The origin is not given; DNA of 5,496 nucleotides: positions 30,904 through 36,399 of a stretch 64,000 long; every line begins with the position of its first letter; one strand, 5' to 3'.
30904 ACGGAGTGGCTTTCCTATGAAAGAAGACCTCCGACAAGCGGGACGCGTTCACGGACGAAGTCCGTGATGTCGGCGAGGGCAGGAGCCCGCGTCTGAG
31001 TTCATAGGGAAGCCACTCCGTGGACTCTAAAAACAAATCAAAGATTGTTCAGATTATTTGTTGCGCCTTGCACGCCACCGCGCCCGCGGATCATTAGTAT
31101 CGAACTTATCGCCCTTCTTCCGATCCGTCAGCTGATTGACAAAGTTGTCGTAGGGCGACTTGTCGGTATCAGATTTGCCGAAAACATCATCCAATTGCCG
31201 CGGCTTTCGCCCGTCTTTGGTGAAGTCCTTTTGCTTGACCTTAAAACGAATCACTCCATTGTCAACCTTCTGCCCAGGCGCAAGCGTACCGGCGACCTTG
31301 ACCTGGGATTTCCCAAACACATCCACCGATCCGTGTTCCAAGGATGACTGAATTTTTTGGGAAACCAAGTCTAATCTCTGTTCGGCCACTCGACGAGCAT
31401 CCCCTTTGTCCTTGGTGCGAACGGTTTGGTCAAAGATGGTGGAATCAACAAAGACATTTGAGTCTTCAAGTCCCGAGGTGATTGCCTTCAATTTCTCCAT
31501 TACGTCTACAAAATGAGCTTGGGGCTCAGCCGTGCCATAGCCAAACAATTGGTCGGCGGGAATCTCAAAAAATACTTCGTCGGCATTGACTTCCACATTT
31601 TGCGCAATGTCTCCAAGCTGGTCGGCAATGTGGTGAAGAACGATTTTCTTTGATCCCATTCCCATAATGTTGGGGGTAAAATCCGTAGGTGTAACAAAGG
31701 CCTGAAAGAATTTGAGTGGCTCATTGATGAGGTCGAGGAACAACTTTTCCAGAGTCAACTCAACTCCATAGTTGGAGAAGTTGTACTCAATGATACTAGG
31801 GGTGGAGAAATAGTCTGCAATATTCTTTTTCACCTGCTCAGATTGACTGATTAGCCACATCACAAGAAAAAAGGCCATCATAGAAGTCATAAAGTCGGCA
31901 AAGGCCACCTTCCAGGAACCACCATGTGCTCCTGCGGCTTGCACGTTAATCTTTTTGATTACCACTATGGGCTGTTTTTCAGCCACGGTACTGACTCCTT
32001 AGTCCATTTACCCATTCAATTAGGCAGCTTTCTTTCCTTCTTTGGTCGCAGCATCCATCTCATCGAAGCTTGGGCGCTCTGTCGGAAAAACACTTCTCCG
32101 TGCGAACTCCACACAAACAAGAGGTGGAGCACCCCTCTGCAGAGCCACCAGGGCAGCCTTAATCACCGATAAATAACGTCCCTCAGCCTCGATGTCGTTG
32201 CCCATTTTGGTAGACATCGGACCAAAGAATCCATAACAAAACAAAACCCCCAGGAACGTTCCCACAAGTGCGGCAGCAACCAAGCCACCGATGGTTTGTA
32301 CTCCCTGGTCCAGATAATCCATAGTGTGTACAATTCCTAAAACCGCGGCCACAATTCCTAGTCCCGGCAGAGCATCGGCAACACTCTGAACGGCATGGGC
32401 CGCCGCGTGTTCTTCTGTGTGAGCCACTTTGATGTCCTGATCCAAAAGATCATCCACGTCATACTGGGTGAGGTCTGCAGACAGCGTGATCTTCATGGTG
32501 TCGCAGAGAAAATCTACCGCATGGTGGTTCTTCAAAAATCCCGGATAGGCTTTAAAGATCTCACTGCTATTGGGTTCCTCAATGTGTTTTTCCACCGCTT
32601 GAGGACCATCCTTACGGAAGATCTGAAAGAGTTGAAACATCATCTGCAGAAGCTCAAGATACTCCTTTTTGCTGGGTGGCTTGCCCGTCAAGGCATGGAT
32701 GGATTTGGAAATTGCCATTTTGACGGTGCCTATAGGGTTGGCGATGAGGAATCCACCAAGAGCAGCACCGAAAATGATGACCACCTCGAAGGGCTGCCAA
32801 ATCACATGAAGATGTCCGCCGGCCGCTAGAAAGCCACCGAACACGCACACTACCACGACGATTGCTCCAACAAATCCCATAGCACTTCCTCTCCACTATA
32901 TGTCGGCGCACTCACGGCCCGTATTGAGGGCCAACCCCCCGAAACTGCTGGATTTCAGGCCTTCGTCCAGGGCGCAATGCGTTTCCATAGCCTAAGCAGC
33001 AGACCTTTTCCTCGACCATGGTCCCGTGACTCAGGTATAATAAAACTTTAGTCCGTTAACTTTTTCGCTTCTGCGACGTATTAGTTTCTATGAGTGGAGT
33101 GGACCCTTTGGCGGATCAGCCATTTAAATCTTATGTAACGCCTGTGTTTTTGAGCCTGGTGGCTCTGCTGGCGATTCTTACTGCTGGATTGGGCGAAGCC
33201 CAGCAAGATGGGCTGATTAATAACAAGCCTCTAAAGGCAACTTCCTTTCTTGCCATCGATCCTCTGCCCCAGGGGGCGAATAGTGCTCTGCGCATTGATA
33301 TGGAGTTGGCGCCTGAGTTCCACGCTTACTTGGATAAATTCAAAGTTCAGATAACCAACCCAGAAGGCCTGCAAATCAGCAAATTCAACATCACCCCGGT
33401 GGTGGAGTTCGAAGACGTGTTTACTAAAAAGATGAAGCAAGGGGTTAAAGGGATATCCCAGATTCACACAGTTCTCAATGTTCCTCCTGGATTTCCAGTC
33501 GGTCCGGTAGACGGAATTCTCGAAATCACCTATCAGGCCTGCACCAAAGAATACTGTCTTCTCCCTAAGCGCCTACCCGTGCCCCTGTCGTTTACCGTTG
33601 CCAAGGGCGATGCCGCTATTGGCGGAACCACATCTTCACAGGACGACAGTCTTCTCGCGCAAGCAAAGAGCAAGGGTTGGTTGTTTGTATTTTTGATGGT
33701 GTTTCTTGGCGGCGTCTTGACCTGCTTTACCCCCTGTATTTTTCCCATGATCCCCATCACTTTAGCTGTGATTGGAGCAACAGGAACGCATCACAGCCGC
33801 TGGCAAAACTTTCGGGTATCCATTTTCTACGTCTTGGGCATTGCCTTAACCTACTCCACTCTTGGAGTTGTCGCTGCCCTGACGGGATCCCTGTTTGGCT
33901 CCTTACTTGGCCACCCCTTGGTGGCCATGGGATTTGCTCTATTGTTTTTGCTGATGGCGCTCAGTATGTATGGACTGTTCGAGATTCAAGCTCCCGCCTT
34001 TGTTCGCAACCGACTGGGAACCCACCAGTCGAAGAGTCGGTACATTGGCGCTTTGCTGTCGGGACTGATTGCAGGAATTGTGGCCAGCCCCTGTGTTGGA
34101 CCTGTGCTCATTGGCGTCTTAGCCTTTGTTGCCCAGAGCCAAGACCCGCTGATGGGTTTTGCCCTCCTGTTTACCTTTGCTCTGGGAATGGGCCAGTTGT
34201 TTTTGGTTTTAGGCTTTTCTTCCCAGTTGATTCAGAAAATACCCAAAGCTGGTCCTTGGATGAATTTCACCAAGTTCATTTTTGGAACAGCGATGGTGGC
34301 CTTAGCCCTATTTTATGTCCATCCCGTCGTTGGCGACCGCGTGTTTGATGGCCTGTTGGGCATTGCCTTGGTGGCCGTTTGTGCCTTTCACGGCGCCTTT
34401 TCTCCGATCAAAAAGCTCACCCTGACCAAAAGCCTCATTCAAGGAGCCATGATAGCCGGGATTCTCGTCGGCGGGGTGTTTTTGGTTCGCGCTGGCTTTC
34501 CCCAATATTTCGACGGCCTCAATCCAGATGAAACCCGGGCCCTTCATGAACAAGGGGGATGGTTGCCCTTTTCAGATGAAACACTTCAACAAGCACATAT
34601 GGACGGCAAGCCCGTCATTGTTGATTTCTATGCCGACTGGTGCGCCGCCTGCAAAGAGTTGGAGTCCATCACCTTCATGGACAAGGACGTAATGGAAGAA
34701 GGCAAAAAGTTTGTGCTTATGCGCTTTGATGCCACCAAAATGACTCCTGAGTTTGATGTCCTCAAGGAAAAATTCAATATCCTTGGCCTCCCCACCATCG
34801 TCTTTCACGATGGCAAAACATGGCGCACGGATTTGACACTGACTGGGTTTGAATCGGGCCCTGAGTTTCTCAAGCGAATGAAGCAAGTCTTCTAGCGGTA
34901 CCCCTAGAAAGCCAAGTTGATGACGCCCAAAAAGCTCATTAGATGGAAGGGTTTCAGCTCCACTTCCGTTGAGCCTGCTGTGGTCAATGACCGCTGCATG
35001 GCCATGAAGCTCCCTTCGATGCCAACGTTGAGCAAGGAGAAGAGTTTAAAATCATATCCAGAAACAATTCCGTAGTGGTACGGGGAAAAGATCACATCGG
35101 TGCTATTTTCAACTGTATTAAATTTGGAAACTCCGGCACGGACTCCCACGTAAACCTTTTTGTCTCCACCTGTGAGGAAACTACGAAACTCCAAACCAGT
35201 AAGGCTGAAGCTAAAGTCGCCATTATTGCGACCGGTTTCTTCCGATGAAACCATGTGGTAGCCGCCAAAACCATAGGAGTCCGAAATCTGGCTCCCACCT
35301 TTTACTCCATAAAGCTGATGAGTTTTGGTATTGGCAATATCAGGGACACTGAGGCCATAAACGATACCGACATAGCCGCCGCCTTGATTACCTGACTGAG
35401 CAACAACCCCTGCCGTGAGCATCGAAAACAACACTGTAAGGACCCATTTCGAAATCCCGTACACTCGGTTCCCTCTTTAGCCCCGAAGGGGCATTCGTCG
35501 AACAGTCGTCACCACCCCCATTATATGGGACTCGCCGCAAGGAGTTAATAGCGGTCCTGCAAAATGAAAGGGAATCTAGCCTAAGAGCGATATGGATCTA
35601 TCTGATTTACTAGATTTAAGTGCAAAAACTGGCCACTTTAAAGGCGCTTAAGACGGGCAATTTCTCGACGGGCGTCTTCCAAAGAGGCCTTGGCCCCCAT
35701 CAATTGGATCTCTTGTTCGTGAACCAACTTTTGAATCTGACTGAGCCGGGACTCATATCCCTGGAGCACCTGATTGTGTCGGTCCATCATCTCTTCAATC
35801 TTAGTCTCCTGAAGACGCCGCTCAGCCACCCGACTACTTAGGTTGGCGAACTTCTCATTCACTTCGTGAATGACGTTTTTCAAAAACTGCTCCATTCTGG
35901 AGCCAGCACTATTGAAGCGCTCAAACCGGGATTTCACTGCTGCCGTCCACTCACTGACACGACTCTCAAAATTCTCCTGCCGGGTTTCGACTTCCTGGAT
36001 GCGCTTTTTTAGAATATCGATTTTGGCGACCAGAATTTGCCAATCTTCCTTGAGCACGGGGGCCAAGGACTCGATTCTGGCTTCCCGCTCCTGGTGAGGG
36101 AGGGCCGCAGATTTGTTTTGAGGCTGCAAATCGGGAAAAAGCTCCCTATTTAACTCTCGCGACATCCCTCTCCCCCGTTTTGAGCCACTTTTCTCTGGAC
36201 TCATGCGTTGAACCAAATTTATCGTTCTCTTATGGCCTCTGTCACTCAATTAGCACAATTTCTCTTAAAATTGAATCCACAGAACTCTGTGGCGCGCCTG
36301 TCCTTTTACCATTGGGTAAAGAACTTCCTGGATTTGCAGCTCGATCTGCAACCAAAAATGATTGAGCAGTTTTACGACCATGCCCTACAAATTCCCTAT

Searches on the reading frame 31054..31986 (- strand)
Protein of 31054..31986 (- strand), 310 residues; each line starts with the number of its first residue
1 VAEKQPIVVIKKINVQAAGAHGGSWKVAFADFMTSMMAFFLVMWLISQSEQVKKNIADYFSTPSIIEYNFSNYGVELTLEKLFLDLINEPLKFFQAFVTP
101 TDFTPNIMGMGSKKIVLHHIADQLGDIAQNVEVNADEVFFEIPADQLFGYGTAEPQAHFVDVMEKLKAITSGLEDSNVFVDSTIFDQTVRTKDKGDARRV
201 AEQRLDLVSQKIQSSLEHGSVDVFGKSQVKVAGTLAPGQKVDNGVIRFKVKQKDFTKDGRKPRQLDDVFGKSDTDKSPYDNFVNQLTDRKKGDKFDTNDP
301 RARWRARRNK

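Call 8: search_protein_families(library=pfam, proteins=[window:31054-31986:-])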
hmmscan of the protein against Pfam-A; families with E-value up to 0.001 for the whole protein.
window:31054-31986:- (310 aa): 1 family
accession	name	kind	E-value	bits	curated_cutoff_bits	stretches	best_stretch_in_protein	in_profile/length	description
PF13677.11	MotB_plug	-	2e-16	59.7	24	1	16-62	9-56/58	Membrane MotB of proton-channel complex MotA/MotB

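Call 41: find_homologous_proteins(query=window:31054-31986:-, max_evalue=1e-30)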
Query window:31054-31986:- (310 aa): 1314 proteins with E <= 1e-30 among 6236 candidates; the best 120 are listed.
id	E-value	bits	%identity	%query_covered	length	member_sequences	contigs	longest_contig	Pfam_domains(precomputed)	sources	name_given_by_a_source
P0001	1.2e-202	690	100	100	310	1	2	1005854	PF13677.12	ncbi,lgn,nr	ncbi:MAG: chemotaxis protein MotB [Bdellovibrionaceae bacterium]|nr:chemotaxis protein MotB [Bdellov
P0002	4.8e-158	543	79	99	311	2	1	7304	PF13677.12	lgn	-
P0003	1.4e-156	538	80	95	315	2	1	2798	PF13677.12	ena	-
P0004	1.4e-151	522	76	95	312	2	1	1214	PF13677.12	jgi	-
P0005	3.4e-143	494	71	99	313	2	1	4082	PF13677.12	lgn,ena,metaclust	metaclust:\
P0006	4.8e-142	491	74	94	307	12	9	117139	PF13677.12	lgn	-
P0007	1.7e-141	489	72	98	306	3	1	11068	PF13677.12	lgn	-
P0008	7.7e-139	480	73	94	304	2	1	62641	PF13677.12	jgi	jgi:chemotaxis protein MotB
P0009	7.3e-137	474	74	94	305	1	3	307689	PF13677.12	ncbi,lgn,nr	ncbi:MAG: chemotaxis protein MotB [Bdellovibrionales bacterium]|nr:chemotaxis protein MotB [Bdellovi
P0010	6.3e-125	434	66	93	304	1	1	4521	PF13677.12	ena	-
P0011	2.1e-124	433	65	94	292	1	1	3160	PF13677.12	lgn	-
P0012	2.7e-121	423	66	93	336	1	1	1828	PF13677.12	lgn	-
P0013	3.4e-121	422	62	94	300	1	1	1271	PF13677.12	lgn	-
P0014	3.8e-116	406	62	94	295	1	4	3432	PF13677.12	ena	-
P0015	4.3e-116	405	64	94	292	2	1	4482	PF13677.12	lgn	-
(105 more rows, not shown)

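Call 42: find_encoding_contigs(protein=P0002, flank=4000, max_places=2)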
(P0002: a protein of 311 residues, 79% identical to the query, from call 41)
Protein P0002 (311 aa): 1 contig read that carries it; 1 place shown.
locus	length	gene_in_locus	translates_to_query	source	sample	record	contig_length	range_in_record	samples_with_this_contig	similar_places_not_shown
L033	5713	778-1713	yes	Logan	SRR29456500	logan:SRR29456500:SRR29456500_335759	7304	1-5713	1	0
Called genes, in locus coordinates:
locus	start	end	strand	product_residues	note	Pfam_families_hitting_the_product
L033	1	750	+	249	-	?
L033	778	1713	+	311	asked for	PF13677:MotB_plug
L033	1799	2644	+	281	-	PF00929:RNase_T, PF13280:WYL (weak)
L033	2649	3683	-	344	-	PF01252:Peptidase_A8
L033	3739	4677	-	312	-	PF00072:Response_reg, PF00990:GGDEF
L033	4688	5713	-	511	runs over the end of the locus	PF00496:SBP_bac_5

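Call 43: find_encoding_contigs(protein=P0006, flank=4000, max_places=3)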
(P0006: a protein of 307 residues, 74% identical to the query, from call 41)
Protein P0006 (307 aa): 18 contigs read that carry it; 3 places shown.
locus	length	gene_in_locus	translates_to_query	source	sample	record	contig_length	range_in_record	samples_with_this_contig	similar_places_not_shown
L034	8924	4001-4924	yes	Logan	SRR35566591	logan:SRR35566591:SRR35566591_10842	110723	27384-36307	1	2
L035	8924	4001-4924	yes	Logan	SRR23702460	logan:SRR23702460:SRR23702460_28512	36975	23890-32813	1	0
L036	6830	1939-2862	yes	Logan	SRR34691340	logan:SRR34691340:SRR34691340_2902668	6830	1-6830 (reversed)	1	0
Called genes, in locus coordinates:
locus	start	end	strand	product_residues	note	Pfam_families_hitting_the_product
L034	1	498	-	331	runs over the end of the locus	-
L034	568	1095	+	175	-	-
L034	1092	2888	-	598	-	PF11412:DsbD_N, PF02683:DsbD_TM, PF13386:DsbD_2, PF00085:Thioredoxin, PF13098:Thioredoxin_2, PF13899:Thioredoxin_7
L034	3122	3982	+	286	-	PF20560:MotA_N, PF01618:MotA_ExbB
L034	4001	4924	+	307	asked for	PF13677:MotB_plug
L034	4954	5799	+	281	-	PF00929:RNase_T, PF13280:WYL (weak)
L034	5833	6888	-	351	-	PF01252:Peptidase_A8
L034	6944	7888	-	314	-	PF00072:Response_reg, PF00990:GGDEF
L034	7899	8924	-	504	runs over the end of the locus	PF00496:SBP_bac_5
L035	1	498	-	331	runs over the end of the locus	-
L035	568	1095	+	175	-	-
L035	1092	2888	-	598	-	PF11412:DsbD_N, PF02683:DsbD_TM, PF13386:DsbD_2, PF00085:Thioredoxin, PF13098:Thioredoxin_2, PF13899:Thioredoxin_7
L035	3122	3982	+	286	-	PF20560:MotA_N, PF01618:MotA_ExbB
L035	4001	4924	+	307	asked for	PF13677:MotB_plug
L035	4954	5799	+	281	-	PF00929:RNase_T, PF13280:WYL (weak)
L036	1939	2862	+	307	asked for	PF13677:MotB_plug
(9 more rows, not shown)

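Call 44: find_encoding_contigs(protein=P0009, flank=4000, max_places=2)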
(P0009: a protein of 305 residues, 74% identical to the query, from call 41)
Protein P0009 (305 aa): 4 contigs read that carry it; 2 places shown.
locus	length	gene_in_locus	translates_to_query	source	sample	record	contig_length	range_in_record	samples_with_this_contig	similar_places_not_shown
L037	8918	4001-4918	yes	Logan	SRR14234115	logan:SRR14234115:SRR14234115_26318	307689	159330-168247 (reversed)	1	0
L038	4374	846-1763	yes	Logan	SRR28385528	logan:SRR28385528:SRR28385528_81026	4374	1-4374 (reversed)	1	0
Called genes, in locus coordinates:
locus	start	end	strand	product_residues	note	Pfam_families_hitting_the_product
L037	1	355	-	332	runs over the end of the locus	-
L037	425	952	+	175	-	-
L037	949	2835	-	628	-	PF11412:DsbD_N, PF02683:DsbD_TM, PF13386:DsbD_2, PF00085:Thioredoxin, PF13098:Thioredoxin_2, PF13899:Thioredoxin_7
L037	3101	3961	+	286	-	PF20560:MotA_N, PF01618:MotA_ExbB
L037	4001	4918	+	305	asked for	PF13677:MotB_plug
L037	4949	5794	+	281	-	PF00929:RNase_T, PF13280:WYL (weak)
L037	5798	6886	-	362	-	PF01252:Peptidase_A8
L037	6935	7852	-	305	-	PF00072:Response_reg, PF00990:GGDEF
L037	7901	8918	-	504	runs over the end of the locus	PF00496:SBP_bac_5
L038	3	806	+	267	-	?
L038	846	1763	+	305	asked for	PF13677:MotB_plug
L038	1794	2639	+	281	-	PF00929:RNase_T, PF13280:WYL (weak)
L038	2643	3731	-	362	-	PF01252:Peptidase_A8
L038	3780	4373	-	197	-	?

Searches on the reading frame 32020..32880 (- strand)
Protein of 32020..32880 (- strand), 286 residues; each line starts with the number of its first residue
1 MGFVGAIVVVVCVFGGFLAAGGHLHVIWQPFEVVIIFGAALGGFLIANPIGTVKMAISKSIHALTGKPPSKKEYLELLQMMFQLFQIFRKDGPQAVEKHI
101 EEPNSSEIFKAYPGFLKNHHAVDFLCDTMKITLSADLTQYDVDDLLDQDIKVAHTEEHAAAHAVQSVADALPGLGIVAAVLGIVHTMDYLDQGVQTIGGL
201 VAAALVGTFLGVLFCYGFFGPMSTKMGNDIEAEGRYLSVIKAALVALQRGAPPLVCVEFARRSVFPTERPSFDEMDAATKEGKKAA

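Call 8: search_protein_families(library=pfam, proteins=[window:32020-32880:-])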
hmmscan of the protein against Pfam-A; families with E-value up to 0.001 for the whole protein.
window:32020-32880:- (286 aa): 2 families
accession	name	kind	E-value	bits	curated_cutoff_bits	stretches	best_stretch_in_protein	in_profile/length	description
PF20560.3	MotA_N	-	3.6e-31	107.7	27.3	1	3-92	1-91/91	Motility protein A N-terminal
PF01618.21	MotA_ExbB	-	6.4e-11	42.5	22.9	1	133-233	18-121/127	MotA/TolQ/ExbB proton channel family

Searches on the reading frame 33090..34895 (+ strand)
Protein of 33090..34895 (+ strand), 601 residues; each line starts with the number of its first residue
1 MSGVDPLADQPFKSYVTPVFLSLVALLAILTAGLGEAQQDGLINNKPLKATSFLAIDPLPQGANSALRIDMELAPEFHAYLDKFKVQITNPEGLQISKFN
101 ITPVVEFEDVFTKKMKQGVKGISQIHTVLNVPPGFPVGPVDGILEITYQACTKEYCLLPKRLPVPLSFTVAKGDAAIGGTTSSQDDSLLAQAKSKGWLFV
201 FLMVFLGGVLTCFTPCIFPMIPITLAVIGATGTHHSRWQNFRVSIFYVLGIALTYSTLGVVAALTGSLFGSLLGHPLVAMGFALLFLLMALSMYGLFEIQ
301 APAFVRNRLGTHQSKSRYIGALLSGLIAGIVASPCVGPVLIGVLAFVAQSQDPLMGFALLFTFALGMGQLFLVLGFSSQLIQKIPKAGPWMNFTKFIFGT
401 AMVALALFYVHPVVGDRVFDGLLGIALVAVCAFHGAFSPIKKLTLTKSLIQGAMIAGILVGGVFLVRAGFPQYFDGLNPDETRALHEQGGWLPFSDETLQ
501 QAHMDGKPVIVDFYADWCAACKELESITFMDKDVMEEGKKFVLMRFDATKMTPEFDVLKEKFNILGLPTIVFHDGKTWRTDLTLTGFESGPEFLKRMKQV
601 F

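Call 73: search_protein_families(library=pfam, proteins=[window:33090-34895:+])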
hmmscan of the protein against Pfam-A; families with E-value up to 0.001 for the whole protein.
window:33090-34895:+ (601 aa): 7 families
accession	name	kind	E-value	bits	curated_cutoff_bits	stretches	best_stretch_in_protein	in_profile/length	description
PF02683.22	DsbD_TM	-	1.2e-56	191.9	27.1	1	200-414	3-219/219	Cytochrome C biogenesis protein transmembrane domain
PF13899.12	Thioredoxin_7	-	1.1e-12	48.4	27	1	491-574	2-82/83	Thioredoxin-like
PF13386.12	DsbD_2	-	2.5e-10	41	24.9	1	201-395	3-190/199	Cytochrome C biogenesis protein transmembrane region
PF13098.12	Thioredoxin_2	-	2.7e-10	40.9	27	1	505-596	4-103/104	Thioredoxin-like domain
PF00085.26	Thioredoxin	-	4.6e-10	39.9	23.5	1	500-576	11-83/103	Thioredoxin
PF11412.14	DsbD_N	-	2.5e-09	37.6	25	1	55-160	12-111/119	Thiol:disulfide interchange protein DsbD, N-terminal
PF03190.21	Thioredox_DsbH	-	0.00012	22.5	27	1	490-550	21-82/163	Protein of unknown function, DUF255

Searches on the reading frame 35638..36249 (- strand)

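Call 73: search_protein_families(library=pfam, proteins=[window:35638-36249:-])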
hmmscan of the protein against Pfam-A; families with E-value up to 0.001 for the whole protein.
window:35638-36249:- (203 aa): 2 families
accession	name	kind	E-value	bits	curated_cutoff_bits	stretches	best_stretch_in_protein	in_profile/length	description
PF00261.25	Tropomyosin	-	0.00034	20.6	38.6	1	78-202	2-125/242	Tropomyosin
PF07195.17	FliD_C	-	0.00051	20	25.4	0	62-120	177-235/236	Flagellar hook-associated protein 2 C-terminus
